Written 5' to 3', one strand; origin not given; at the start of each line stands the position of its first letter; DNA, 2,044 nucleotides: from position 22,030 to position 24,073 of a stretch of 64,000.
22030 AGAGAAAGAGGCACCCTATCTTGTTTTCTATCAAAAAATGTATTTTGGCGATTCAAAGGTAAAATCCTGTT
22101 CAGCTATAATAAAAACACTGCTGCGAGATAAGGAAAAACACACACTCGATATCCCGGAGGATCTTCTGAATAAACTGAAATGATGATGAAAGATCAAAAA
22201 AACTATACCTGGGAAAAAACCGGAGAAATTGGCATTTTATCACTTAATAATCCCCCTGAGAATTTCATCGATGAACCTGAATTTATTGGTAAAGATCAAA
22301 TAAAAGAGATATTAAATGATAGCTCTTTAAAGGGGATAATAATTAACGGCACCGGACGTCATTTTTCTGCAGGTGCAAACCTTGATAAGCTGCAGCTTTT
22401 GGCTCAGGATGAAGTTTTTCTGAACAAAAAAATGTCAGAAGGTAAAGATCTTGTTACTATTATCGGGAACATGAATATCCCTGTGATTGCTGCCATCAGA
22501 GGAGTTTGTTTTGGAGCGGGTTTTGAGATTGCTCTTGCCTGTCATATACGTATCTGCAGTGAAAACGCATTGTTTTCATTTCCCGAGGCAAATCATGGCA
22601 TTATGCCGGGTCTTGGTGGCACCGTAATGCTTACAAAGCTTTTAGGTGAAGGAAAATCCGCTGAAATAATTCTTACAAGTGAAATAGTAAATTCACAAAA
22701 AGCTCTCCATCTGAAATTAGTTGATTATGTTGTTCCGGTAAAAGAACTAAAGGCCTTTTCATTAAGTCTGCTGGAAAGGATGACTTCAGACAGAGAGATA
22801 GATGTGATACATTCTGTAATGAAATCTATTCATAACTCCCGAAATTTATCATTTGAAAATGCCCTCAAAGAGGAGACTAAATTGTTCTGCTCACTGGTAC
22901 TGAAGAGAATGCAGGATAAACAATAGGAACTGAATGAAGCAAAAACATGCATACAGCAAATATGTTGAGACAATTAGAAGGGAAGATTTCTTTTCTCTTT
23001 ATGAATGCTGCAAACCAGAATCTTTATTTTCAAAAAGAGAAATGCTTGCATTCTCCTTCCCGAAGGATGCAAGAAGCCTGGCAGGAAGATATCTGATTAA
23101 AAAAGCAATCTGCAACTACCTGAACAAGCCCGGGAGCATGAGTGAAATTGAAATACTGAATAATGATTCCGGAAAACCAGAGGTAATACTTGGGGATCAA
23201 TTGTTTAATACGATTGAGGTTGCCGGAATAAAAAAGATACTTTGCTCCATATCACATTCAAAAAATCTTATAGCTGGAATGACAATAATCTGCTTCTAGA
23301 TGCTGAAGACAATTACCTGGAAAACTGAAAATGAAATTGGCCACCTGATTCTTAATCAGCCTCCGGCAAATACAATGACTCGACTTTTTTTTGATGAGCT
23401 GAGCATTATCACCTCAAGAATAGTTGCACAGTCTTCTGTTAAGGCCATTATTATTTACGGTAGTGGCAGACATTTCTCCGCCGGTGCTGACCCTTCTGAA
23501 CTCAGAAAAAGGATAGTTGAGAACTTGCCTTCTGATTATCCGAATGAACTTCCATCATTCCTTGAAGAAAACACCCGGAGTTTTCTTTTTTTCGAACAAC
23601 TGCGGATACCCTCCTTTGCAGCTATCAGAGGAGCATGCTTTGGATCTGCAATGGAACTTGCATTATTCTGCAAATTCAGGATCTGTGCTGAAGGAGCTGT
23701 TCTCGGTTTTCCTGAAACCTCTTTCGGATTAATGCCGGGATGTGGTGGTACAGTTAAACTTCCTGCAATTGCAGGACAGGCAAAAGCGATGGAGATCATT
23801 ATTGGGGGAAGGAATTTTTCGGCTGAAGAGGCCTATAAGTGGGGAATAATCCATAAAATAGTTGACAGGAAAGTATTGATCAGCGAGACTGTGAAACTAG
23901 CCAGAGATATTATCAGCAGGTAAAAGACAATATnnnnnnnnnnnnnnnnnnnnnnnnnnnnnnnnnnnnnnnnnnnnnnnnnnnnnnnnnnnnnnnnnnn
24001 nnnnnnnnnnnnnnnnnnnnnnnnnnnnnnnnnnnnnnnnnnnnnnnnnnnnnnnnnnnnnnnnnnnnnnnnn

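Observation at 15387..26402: Orphan ACP-dependent lipid/polyketide-like gene cluster coupled to two B12-binding radical SAM enzymes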

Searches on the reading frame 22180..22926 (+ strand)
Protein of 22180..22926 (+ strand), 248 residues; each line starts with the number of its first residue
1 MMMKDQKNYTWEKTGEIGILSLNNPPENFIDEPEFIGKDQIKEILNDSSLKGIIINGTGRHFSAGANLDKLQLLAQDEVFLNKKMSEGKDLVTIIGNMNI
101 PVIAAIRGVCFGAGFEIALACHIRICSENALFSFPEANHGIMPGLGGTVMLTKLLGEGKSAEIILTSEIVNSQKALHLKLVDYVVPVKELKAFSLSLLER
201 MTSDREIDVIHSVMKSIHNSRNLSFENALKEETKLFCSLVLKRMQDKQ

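Call 4: search_protein_families(library=pfam, proteins=[window:22180-22926:+], max_evalue=0.01)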
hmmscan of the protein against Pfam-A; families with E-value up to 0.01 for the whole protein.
window:22180-22926:+ (248 aa): 2 families
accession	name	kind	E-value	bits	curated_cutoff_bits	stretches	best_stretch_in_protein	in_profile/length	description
PF00378.25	ECH_1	-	2.1e-37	129.3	27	1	20-240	9-228/251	Enoyl-CoA hydratase/isomerase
PF16113.10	ECH_2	-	7e-25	88.7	27.2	1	39-222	25-207/335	Enoyl-CoA hydratase/isomerase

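Call 6: search_protein_families(library=ncbifam, proteins=[window:22180-22926:+], max_evalue=0.01)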
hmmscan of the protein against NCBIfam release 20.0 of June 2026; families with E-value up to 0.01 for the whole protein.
window:22180-22926:+ (248 aa): 74 families (the best 25 are shown)
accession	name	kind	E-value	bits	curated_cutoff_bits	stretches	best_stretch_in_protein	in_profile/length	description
NF005803.0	PRK07658.1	equivalog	4.9e-43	147.4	313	1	8-239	3-233/257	enoyl-CoA hydratase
NF006566.0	PRK09076.1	subfamily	1.2e-36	126.7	286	1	6-240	4-237/260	enoyl-CoA hydratase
NF004475.0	PRK05809.1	subfamily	1.7e-36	126.1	394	1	6-237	3-234/260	short-chain-enoyl-CoA hydratase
NF004840.0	PRK06190.1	equivalog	1.9e-34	119.4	253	1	13-235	10-231/260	enoyl-CoA hydratase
NF005802.0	PRK07657.1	equivalog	2.9e-34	118.8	363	1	40-235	39-232/260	enoyl-CoA hydratase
NF008363.0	PRK11154.1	equivalog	1.6e-33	115.8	869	1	16-232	15-237/708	fatty acid oxidation complex subunit alpha FadJ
NF006013.0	PRK08150.1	subfamily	1.8e-33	115.9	232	1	10-232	9-228/259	crotonase/enoyl-CoA hydratase family protein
NF004634.0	PRK05980.1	equivalog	2.1e-33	115.8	375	1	12-241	8-241/263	crotonase/enoyl-CoA hydratase family protein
NF006699.0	PRK09245.1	subfamily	2.9e-32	112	354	1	10-206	6-210/266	crotonase/enoyl-CoA hydratase family protein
NF008727.0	PRK11730.1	equivalog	3.8e-32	111.5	870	1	40-204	42-207/717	fatty acid oxidation complex subunit alpha FadB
NF051848.1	EnCoAHydtEchA19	equivalog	6.4e-32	111.1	400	1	12-239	5-234/258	enoyl-CoA hydratase EchA19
NF007239.0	PRK09674.1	equivalog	1.3e-30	106.8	371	1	40-239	39-233/257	2,3-dehydroadipyl-CoA hydratase PaaF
TIGR02440.1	FadJ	equivalog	3.9e-30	104.8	968.45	1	39-231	36-231/699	fatty acid oxidation complex subunit alpha FadJ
NF005699.0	PRK07509.1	equivalog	5.6e-30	104.9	249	1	39-242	38-243/267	crotonase/enoyl-CoA hydratase family protein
NF004517.0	PRK05862.1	equivalog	2.4e-29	102.6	396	1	12-240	9-234/257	enoyl-CoA hydratase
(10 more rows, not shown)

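Call 43: search_solved_structures(query=window:22180-22926:+, max_evalue=1e-10)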
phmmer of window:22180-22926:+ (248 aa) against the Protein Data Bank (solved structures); distinct sequences matched with E-value up to 1e-10: 133 (the best 60 are shown).
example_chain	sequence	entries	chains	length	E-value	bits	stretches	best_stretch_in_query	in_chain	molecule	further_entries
6lvp_A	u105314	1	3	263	6.3e-29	104.4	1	21-205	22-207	Enoyl-CoA hydratase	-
5z7r_A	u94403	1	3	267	1e-27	100.5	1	7-236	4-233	Short-chain-enoyl-CoA hydratase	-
5zai_A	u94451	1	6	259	1.2e-27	100.2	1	13-208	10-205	3-hydroxypropionyl-coenzyme A dehydratase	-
5wyb_B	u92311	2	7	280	3.6e-27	98.7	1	5-239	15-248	Probable enoyl-CoA hydratase/isomerase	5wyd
8zru_A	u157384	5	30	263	1.6e-25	93.3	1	13-238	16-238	Enoyl-CoA hydratase, mitochondrial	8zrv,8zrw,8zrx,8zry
2hw5_A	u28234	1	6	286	1.8e-25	93.1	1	13-238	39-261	Enoyl-CoA hydratase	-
9ula_A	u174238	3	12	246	3.2e-25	92.3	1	36-229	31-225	Enoyl-CoA hydratase/isomerase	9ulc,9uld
28bq_A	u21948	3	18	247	3.3e-25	92.3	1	36-229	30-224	Enoyl-CoA hydratase/isomerase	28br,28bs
7eum_C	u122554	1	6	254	3.6e-25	92.1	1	36-229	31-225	Enoyl-CoA hydratase/isomerase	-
4fzw_A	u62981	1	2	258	4.3e-25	91.9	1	19-240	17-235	2,3-dehydroadipyl-CoA hydratase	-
5xzd_A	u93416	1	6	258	6.1e-25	91.4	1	17-241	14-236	Enoyl-CoA hydratase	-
3kqf_A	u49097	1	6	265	1.8e-24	89.9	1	43-236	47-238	Enoyl-CoA hydratase/isomerase family protein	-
3pea_A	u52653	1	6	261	8.8e-24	87.6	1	16-237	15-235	Enoyl-CoA hydratase/isomerase family protein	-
9qwv_A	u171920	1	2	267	8.9e-24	87.6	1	14-204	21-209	Enoyl-CoA hydratase, mitochondrial, putative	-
2pbp_A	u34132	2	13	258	1.2e-23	87.2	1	42-205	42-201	Enoyl-CoA hydratase subunit I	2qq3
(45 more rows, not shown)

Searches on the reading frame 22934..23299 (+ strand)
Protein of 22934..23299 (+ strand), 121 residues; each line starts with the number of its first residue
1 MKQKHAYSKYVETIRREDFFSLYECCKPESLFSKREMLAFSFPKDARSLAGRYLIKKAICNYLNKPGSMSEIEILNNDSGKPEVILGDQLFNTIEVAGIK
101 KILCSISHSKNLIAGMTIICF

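Call 4: search_protein_families(library=pfam, proteins=[window:22934-23299:+], max_evalue=0.01)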
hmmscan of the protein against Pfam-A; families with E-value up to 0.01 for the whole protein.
window:22934-23299:+ (121 aa): 1 family
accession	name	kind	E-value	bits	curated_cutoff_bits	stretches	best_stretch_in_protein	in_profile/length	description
PF22624.1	AASDHPPT_N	-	3.9e-05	24.3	27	1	33-85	21-72/100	4'-phosphopantetheinyl transferase, N-terminal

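Call 6: search_protein_families(library=ncbifam, proteins=[window:22934-23299:+], max_evalue=0.01)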
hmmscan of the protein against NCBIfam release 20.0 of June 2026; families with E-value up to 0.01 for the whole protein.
window:22934-23299:+ (121 aa): 7 families
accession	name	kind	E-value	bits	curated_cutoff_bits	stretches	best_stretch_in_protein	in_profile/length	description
NF000832.0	PRK00070.3-2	equivalog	2.5e-07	31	107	1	43-118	36-113/116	holo-ACP synthase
TIGR00556.1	pantethn_trn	domain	9.5e-06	25.7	45.35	1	27-114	25-120/128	phosphopantetheine--protein transferase domain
NF011251.0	PRK14657.1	equivalog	4.9e-05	23.3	165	1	46-118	44-120/123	holo-[acyl-carrier-protein] synthase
TIGR00516.1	acpS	equivalog_domain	0.00021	21.5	59.8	1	33-119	32-120/125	holo-ACP synthase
NF011254.0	PRK14660.1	equivalog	0.00022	21.2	195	1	49-115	53-119/125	holo-[acyl-carrier-protein] synthase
NF011250.0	PRK14656.1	equivalog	0.00036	20.6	175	1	47-118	47-122/126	holo-[acyl-carrier-protein] synthase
NF011257.0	PRK14663.1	equivalog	0.0013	18.7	186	1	13-119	10-117/123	holo-[acyl-carrier-protein] synthase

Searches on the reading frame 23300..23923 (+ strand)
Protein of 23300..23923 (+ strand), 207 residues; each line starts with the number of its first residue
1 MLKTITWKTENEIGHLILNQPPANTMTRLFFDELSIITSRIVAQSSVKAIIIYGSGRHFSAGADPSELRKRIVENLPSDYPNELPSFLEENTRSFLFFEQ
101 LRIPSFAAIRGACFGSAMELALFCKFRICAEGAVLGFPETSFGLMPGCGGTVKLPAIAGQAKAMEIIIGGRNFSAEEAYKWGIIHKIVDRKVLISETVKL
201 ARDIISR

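Call 4: search_protein_families(library=pfam, proteins=[window:23300-23923:+], max_evalue=0.01)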
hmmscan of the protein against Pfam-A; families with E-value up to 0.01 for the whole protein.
window:23300-23923:+ (207 aa): 2 families
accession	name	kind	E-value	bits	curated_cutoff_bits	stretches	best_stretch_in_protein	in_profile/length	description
PF00378.25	ECH_1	-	5.3e-36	124.7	27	1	9-205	2-191/251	Enoyl-CoA hydratase/isomerase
PF16113.10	ECH_2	-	5.2e-18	66.1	27.2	1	13-192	1-176/335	Enoyl-CoA hydratase/isomerase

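Call 6: search_protein_families(library=ncbifam, proteins=[window:23300-23923:+], max_evalue=0.01)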
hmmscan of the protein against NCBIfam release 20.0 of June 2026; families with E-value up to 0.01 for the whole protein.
window:23300-23923:+ (207 aa): 72 families (the best 25 are shown)
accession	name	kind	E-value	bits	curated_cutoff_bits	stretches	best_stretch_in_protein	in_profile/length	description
NF005803.0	PRK07658.1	equivalog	3.5e-42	144.6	313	1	3-205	2-197/257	enoyl-CoA hydratase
NF004475.0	PRK05809.1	subfamily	1e-34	120.2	394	1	2-206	3-201/260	short-chain-enoyl-CoA hydratase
NF008727.0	PRK11730.1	equivalog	1.4e-34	119.5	870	1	9-206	13-206/717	fatty acid oxidation complex subunit alpha FadB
NF005802.0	PRK07657.1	equivalog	2.7e-34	118.9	363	1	9-205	10-200/260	enoyl-CoA hydratase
NF004517.0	PRK05862.1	equivalog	2.5e-32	112.4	396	1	3-204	4-196/257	enoyl-CoA hydratase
NF008363.0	PRK11154.1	equivalog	7.7e-31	106.9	869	1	10-202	13-203/708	fatty acid oxidation complex subunit alpha FadJ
NF006566.0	PRK09076.1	subfamily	2e-30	106.3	286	1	3-204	5-199/260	enoyl-CoA hydratase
NF006699.0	PRK09245.1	subfamily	1e-29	103.6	354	1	3-205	3-206/266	crotonase/enoyl-CoA hydratase family protein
TIGR02437.1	FadB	equivalog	2.2e-29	102.4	933.55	1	9-206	13-206/714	fatty acid oxidation complex subunit alpha FadB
NF005699.0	PRK07509.1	equivalog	2.5e-29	102.8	249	1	4-206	5-205/267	crotonase/enoyl-CoA hydratase family protein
NF006007.0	PRK08138.1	subfamily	1.1e-28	100.3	355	1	8-204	13-200/261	enoyl-CoA hydratase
NF051848.1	EnCoAHydtEchA19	equivalog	1.5e-28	100.1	400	1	18-205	15-198/258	enoyl-CoA hydratase EchA19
TIGR02440.1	FadJ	equivalog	1.4e-27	96.3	968.45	1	12-202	10-198/699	fatty acid oxidation complex subunit alpha FadJ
NF006013.0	PRK08150.1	subfamily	3.7e-27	95.3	232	1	5-205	8-199/259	crotonase/enoyl-CoA hydratase family protein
NF007239.0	PRK09674.1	equivalog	4.1e-27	95.2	371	1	7-205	8-197/257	2,3-dehydroadipyl-CoA hydratase PaaF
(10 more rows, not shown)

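Call 44: search_solved_structures(query=window:23300-23923:+, max_evalue=1e-10)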
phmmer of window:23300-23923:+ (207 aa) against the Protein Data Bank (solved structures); distinct sequences matched with E-value up to 1e-10: 119 (the best 60 are shown).
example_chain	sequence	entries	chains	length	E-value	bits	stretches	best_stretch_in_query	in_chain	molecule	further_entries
3pea_A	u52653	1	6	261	1.4e-31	112.8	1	1-205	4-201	Enoyl-CoA hydratase/isomerase family protein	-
5zai_A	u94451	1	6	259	3e-27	98.7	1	3-205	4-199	3-hydroxypropionyl-coenzyme A dehydratase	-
3kqf_A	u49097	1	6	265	8.6e-27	97.2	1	19-206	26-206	Enoyl-CoA hydratase/isomerase family protein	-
2pbp_A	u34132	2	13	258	4.2e-25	91.7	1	6-202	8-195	Enoyl-CoA hydratase subunit I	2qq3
6lvp_A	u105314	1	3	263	3.3e-24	88.7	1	16-196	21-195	Enoyl-CoA hydratase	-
1wdk_A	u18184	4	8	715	5.1e-24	88.1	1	22-196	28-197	Fatty oxidation complex alpha subunit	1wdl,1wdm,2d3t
3pzk_A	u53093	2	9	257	1.3e-23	86.8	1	3-199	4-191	e enoyl-CoA hydratase echA8 | enoyl-CoA hydratase echA8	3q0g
3q0j_A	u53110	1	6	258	1.3e-23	86.8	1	3-199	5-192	enoyl-CoA hydratase echA8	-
2wtb_A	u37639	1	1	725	1.7e-23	86.5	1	15-207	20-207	FATTY ACID MULTIFUNCTIONAL PROTEIN (ATMFP2)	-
3h81_A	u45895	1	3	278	1.7e-23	86.4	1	3-199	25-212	enoyl-CoA hydratase echA8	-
5jbw_A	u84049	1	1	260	3e-23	85.6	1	22-205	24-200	3-hydroxybutyryl-CoA dehydratase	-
5jbx_A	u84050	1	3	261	3e-23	85.6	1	22-205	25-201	3-hydroxybutyryl-CoA dehydratase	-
4fjw_D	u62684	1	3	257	3.3e-23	85.5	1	3-199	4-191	Probable enoyl-CoA hydratase echA8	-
5z7r_A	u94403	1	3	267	7.6e-23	84.3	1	5-206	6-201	Short-chain-enoyl-CoA hydratase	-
3moy_A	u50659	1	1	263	8e-23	84.2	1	13-204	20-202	Probable enoyl-CoA hydratase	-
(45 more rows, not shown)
